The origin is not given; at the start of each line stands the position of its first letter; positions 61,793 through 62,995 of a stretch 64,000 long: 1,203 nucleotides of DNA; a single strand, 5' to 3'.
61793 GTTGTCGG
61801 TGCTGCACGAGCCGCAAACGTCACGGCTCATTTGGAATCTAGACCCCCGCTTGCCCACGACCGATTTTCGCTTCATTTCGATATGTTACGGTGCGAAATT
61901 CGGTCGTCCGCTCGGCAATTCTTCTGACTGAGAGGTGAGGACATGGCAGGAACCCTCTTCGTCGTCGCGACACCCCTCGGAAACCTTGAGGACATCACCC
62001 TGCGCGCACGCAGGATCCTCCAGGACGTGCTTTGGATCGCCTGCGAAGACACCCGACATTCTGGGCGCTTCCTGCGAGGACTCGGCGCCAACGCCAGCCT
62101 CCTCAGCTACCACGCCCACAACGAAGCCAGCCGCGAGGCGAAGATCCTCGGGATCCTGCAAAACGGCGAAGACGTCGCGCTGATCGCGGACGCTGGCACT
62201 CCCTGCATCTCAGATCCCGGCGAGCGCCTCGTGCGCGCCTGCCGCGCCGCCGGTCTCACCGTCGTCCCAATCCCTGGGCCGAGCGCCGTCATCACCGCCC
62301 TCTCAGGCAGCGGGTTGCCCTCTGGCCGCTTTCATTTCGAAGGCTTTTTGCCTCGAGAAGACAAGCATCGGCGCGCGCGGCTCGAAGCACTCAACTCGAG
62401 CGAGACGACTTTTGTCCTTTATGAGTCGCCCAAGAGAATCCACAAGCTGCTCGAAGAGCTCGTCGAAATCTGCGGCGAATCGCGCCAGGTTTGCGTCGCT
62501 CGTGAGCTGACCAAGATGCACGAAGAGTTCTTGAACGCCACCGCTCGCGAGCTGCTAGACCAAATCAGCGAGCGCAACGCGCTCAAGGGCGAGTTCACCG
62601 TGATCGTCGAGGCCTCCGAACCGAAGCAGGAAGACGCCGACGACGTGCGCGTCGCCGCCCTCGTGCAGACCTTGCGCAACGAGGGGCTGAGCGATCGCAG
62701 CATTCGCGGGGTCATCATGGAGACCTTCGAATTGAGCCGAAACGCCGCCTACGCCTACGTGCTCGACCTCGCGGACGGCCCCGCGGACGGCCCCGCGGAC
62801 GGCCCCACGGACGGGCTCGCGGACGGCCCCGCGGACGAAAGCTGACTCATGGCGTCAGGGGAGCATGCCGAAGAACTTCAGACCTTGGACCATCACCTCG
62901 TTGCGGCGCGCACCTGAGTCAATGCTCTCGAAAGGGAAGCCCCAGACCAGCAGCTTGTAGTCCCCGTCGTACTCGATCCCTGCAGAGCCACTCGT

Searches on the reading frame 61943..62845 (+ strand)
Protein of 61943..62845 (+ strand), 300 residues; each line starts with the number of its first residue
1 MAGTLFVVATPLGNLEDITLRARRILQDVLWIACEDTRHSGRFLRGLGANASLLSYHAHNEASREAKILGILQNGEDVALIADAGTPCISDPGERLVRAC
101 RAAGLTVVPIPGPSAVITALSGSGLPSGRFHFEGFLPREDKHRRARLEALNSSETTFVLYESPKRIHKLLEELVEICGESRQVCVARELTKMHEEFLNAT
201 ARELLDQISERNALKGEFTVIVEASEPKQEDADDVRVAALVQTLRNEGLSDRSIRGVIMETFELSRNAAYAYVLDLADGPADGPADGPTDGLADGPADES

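Call 12: find_encoding_contigs(protein=window:61943-62845:+, flank=10000, max_places=6)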
Protein window:61943-62845:+ (300 aa): 22 contigs read that carry it; 6 places shown.
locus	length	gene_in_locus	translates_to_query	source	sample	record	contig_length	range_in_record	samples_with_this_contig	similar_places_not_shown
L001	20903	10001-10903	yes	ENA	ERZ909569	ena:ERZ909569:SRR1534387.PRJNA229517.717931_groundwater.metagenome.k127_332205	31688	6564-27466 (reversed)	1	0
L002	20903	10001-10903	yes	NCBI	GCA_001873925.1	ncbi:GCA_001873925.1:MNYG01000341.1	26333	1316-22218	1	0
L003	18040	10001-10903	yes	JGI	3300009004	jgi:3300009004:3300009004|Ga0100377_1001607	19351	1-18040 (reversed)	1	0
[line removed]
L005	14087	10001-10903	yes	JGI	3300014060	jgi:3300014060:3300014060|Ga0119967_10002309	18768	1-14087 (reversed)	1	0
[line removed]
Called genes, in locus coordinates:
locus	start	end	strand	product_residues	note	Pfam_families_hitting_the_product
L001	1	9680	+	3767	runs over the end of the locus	PF07719:TPR_2 (faint), PF13174:TPR_6 (faint), PF13176:TPR_7 (faint), PF13181:TPR_8 (faint), PF13414:TPR_11 (faint), PF13424:TPR_12 (faint), PF13428:TPR_14 (faint), PF13431:TPR_17 (faint), +4 more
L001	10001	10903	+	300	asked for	-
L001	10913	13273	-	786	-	PF00768:Peptidase_S11 (weak), PF02113:Peptidase_S13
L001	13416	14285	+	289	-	-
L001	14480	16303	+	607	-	PF00069:Pkinase, PF07714:PK_Tyr_Ser-Thr, PF08308:PEGA (weak)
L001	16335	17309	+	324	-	PF00515:TPR_1 (faint)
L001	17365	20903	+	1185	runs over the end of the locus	PF11617:Cu-binding_MopE (faint)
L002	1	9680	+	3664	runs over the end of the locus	PF13432:TPR_16 (faint), PF07719:TPR_2 (faint), PF13174:TPR_6 (faint), PF13176:TPR_7 (faint), PF13181:TPR_8 (faint), PF13424:TPR_12 (faint), PF13428:TPR_14 (faint), PF13431:TPR_17 (faint), +5 more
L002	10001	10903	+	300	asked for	-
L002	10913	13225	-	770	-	PF00768:Peptidase_S11 (weak), PF02113:Peptidase_S13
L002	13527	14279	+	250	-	-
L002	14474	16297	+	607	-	PF00069:Pkinase, PF07714:PK_Tyr_Ser-Thr, PF08308:PEGA (weak)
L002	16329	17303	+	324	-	PF00515:TPR_1 (faint)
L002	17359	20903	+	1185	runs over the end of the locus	PF11617:Cu-binding_MopE (faint)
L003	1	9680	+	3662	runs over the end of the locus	?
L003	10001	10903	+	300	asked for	-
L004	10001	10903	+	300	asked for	-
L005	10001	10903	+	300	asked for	-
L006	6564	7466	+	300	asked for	-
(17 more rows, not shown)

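Call 27: find_homologous_proteins(query=window:61943-62845:+, max_evalue=1e-30)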
Query window:61943-62845:+ (300 aa): 7739 proteins with E <= 1e-30 among 8000 candidates; the best 120 are listed.
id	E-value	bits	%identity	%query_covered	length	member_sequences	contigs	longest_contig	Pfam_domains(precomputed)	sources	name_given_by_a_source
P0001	5.9e-188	641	99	100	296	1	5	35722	PF00590.26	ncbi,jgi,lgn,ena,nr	ncbi:MAG: 16S rRNA (cytidine(1402)-2'-O)-methyltransferase [Deltaproteobacteria bacterium CG17_big_f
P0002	6.1e-88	313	58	90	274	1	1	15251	PF00590.26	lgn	-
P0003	4.9e-84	300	55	94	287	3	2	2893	PF00590.26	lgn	-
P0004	1.3e-81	292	51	92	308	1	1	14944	PF00590.26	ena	-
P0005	1.4e-73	266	48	90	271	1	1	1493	PF00590.26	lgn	-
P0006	4.8e-73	264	51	91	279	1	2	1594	PF00590.26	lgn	-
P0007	1.7e-72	262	49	91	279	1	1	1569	PF00590.26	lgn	-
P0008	2.0e-72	262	48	93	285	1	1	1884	PF00590.26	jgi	jgi:16S rRNA (cytidine1402-2'-O)-methyltransferase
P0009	4.8e-71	257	49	91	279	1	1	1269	PF00590.26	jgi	jgi:16S rRNA (cytidine1402-2'-O)-methyltransferase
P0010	5.0e-71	257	48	92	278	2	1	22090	PF00590.26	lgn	-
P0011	7.8e-71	257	49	92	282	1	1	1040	PF00590.26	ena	-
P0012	8.6e-71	256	50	91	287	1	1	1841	PF00590.26,PF23016.3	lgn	-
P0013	1.4e-70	256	48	93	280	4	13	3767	PF00590.26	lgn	-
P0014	2.1e-70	255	50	91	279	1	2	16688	PF00590.26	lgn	-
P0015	3.0e-70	255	49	89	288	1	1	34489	PF00590.26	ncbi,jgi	-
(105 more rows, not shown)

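Call 28: find_encoding_contigs(protein=P0002, flank=10000, max_places=3)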
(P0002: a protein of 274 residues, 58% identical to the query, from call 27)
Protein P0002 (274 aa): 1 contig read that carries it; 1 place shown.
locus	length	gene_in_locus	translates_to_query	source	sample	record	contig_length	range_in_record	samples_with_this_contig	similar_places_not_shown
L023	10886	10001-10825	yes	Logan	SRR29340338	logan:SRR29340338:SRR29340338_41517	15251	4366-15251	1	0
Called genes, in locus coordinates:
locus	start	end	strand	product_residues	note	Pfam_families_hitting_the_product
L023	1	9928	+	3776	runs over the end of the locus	-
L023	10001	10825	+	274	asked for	PF00590:TP_methylase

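Call 29: find_encoding_contigs(protein=P0001, flank=10000, max_places=5)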
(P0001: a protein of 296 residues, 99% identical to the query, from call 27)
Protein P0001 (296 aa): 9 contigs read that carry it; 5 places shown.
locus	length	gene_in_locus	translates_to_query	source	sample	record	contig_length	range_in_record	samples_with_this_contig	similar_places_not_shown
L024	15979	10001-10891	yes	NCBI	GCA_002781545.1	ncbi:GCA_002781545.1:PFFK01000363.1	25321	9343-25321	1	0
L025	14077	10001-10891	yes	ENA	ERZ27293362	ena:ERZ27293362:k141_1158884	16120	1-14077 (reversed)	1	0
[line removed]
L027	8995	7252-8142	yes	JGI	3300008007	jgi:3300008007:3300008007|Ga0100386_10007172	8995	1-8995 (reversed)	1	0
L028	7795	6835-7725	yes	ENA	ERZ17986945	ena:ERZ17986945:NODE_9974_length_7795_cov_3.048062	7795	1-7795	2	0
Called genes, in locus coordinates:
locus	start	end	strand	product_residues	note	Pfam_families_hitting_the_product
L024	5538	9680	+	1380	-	PF13174:TPR_6 (faint), PF13176:TPR_7 (faint), PF13414:TPR_11 (faint), PF13424:TPR_12 (faint), PF13428:TPR_14 (faint), PF13432:TPR_16 (faint), PF14559:TPR_19 (faint), PF14938:SNAP (faint), +9 more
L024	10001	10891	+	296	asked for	PF00590:TP_methylase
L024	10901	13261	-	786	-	PF00768:Peptidase_S11 (weak), PF02113:Peptidase_S13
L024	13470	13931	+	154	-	-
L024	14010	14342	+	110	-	-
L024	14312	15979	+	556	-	PF00069:Pkinase, PF01636:APH (faint), PF03109:ABC1 (faint), PF07714:PK_Tyr_Ser-Thr, PF13191:AAA_16, PF20703:nSTAND1, PF25201:nSTAND6 (faint), PF13401:AAA_22 (weak)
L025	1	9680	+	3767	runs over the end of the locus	PF07719:TPR_2 (faint), PF13174:TPR_6 (faint), PF13176:TPR_7 (faint), PF13181:TPR_8 (faint), PF13414:TPR_11 (faint), PF13424:TPR_12 (faint), PF13428:TPR_14 (faint), PF13431:TPR_17 (faint), +4 more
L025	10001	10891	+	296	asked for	PF00590:TP_methylase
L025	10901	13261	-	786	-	PF00768:Peptidase_S11 (weak), PF02113:Peptidase_S13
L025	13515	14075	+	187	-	?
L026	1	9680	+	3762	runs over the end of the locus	PF07719:TPR_2 (faint), PF13174:TPR_6 (faint), PF13176:TPR_7 (faint), PF13181:TPR_8 (faint), PF13414:TPR_11 (faint), PF13424:TPR_12 (faint), PF13428:TPR_14 (faint), PF13431:TPR_17 (faint), +4 more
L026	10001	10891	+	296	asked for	PF00590:TP_methylase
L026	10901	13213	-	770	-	PF00768:Peptidase_S11 (weak), PF02113:Peptidase_S13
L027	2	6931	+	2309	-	?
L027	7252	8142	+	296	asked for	PF00590:TP_methylase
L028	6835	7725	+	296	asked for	PF00590:TP_methylase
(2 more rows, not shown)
